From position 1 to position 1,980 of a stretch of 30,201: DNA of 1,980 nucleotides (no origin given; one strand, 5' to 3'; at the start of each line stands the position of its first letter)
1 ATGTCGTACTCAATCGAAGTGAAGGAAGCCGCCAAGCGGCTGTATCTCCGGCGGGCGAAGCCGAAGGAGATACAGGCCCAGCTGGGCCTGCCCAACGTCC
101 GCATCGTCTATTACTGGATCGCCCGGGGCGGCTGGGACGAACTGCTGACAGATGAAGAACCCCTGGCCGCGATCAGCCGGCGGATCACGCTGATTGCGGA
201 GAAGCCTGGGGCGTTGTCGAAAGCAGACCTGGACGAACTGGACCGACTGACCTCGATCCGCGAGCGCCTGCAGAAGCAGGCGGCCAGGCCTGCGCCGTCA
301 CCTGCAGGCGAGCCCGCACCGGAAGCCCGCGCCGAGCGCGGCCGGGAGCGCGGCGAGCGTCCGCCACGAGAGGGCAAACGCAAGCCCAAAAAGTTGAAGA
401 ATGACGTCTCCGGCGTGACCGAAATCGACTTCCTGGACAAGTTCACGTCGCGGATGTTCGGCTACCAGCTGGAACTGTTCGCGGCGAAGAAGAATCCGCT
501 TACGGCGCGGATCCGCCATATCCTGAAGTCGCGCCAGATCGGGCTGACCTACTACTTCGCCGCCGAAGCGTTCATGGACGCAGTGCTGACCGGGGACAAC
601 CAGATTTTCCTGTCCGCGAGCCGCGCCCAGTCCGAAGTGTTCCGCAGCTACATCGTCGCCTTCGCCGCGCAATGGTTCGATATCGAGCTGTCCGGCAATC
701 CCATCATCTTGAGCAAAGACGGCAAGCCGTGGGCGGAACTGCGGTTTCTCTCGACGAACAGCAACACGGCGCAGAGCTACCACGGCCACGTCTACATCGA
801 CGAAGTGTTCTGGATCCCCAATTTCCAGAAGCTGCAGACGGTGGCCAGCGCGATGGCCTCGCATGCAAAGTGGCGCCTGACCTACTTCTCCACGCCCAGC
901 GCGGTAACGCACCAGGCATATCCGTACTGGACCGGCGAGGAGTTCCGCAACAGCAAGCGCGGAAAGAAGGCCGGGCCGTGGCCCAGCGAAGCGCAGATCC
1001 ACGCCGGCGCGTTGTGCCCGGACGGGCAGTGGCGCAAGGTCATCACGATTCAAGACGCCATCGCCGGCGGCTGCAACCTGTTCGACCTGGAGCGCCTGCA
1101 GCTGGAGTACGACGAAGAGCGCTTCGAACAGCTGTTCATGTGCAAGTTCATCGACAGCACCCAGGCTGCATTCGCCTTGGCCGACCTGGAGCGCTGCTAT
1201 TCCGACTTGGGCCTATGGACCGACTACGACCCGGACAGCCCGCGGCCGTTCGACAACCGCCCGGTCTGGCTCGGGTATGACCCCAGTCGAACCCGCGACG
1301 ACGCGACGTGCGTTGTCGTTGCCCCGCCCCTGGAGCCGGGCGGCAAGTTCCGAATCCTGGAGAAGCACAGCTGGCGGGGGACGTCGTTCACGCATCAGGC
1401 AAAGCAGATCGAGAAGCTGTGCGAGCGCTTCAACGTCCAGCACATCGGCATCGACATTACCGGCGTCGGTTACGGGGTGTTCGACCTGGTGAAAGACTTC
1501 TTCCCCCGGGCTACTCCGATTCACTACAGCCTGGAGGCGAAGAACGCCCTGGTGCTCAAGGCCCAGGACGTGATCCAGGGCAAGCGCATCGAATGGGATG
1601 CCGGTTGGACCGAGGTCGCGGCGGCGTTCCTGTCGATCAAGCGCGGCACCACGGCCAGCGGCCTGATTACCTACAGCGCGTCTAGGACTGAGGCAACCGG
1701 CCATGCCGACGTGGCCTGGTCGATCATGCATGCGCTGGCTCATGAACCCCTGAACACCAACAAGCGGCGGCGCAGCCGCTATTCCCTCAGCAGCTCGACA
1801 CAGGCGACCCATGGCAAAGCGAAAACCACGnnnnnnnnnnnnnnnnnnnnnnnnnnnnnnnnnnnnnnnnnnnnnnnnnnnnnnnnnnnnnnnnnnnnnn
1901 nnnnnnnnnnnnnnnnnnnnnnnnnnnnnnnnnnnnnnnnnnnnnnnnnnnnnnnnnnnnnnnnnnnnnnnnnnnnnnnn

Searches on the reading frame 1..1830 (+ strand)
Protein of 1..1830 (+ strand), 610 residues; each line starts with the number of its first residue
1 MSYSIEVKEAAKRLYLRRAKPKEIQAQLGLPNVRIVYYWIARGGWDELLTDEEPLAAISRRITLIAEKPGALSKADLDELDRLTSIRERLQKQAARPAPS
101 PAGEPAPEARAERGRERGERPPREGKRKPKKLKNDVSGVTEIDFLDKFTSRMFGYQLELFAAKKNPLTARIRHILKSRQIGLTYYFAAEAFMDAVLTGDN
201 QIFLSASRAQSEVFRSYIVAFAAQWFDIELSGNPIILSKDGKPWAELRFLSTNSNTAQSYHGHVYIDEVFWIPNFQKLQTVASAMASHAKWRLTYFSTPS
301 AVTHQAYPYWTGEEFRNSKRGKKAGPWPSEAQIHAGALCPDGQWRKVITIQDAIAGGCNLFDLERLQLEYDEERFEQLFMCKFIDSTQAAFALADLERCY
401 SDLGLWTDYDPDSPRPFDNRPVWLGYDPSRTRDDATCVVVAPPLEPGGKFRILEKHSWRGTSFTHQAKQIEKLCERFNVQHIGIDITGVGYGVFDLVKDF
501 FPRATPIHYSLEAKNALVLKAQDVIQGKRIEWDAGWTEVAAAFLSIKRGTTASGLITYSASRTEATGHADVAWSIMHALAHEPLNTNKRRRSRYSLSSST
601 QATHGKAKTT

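Call 8: search_protein_families(library=pfam, proteins=[window:1-1830:+], max_evalue=0.01)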
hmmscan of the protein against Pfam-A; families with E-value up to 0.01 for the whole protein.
window:1-1830:+ (610 aa): 3 families
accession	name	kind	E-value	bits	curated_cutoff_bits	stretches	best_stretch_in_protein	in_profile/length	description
PF03237.21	Terminase_6N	-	6.1e-46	157.2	22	1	174-397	2-214/215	Terminase large subunit, T4likevirus-type, N-terminal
PF17289.8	Terminase_6C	-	8.5e-35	120.5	22.6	1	425-581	2-154/155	Terminase RNaseH-like domain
PF06056.18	Terminase_5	-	3.2e-05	24.2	20.3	1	6-50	1-44/58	Putative ATPase subunit of terminase (gpP-like)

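Call 9: search_protein_families(library=phrogs, proteins=[window:1-1830:+], max_evalue=0.01)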
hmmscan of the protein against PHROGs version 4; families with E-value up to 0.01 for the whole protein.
window:1-1830:+ (610 aa): 8 families
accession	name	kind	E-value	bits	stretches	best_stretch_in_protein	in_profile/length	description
phrog_5909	-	head and packaging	1e-108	363.8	1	291-591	1-277/285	terminase large subunit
phrog_3746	-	head and packaging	1.6e-89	301.5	1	2-389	7-370/374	terminase large subunit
phrog_5751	-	head and packaging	4.1e-79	268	1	1-390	66-425/548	terminase large subunit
phrog_2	-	head and packaging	2.7e-70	239.1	1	6-568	201-550/807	terminase large subunit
phrog_5713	-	head and packaging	1e-48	165.9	1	458-593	1-136/143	terminase large subunit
phrog_10334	-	head and packaging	9.4e-11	42.7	1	538-585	6-54/69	terminase large subunit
phrog_9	-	head and packaging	1.2e-09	38.5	1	242-461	301-518/812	terminase large subunit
phrog_22646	-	unknown function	0.0029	17.7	0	169-301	49-188/374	-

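Call 43: search_dna_similar(query=window:1-1830:+, collection=phages, mode=protein, max_rows=40)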
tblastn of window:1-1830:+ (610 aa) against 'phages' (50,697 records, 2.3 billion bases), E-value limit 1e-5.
Records with a match: 489; places in all: 495; records where one place covers at least 80% of the query: 204.
Best place of each record, by identity: >=99% 1; 95-99% 1; 60-80% 1; <60% 486.
By first word of the organism name: Klebsiella 82; Burkholderia 80; Escherichia 60; Ralstonia 52; Yersinia 46; Vibrio 31; Salmonella 30; Peduovirus 18; Pseudomonas 14; Mannheimia 10; and 28 more.
By host as written in the record: - 55; Klebsiella pneumoniae 55; Ralstonia solanacearum 45; Burkholderia pseudomallei 31; Yersinia pestis EV76-CN 26; Burkholderia sp. 20; Escherichia coli 17; Yersinia enterocolitica 10; and 138 more.
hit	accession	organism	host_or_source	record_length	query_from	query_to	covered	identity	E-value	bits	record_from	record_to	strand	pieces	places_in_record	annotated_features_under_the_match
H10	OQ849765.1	Pseudomonas phage PaBSM-2607-JFK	Pseudomonas sp.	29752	1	604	99%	100.0%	0e+0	1139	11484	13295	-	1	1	terminase, ATPase subunit | portal vertex protein | capsid scaffolding protein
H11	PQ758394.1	Pseudomonas phage phita81A/2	Pseudomonas aeruginosa 147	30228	1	607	100%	96.9%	0e+0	1126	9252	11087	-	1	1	hypothetical protein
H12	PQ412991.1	Pseudomonas phage UFJF_PfPro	Pseudomonas fluorescens UFV 041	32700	1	588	96%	73.8%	0e+0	898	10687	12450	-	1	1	terminase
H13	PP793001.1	Pseudoalteromonas phage vB_Psp_PY3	Pseudoalteromonas sp. YM1-2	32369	1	585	96%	51.6%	4e-180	571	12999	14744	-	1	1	terminase large subunit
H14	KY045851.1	Pseudoalteromonas phage C5a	Pseudoalteromonas sp. RHS-str. 402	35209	1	585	96%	50.4%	1e-176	561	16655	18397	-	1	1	large terminase subunit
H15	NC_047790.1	Pseudoalteromonas phage C5a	Pseudoalteromonas sp. RHS-str. 402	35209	1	585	96%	50.4%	1e-176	561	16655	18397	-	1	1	terminase large subunit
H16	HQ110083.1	Cronobacter phage ESSI-2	Cronobacter sakazakii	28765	3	585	96%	50.3%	4e-174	554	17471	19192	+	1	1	putative terminase ATPase subunit | hypothetical protein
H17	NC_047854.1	Cronobacter phage ESSI-2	Cronobacter sakazakii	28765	3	585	96%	50.3%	4e-174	554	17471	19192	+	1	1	terminase large subunit | hypothetical protein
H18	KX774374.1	Salinivibrio phage SMHB1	Salinivibrio sp.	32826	1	585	96%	49.9%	6e-174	553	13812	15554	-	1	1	PP_00027: terminase ATPase subunit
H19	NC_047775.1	Salinivibrio phage SMHB1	Salinivibrio sp.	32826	1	585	96%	49.9%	6e-174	553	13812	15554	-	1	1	PP_00027: terminase large subunit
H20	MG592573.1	Vibrio phage 1.202.O._10N.222.45.E8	Vibrio cyclitrophicus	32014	1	585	96%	49.8%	1e-174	555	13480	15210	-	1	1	terminase large subunit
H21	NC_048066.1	Vibrio phage 1.202.O._10N.222.45.E8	Vibrio cyclitrophicus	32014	1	585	96%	49.8%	1e-174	555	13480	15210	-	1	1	terminase large subunit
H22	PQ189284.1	Vibrio phage 10N.222.45.E8_PE001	Vibrio cyclitrophicus 10N.222.45.E8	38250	1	585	96%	49.8%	1e-174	555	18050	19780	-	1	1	hypothetical protein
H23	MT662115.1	Vibrio phage ValB1MD-2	Vibrio alginolyticus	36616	1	587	96%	49.2%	6e-175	556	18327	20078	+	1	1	terminase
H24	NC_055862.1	Vibrio phage ValB1MD-2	Vibrio alginolyticus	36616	1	587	96%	49.2%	6e-175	556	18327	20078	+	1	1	terminase large subunit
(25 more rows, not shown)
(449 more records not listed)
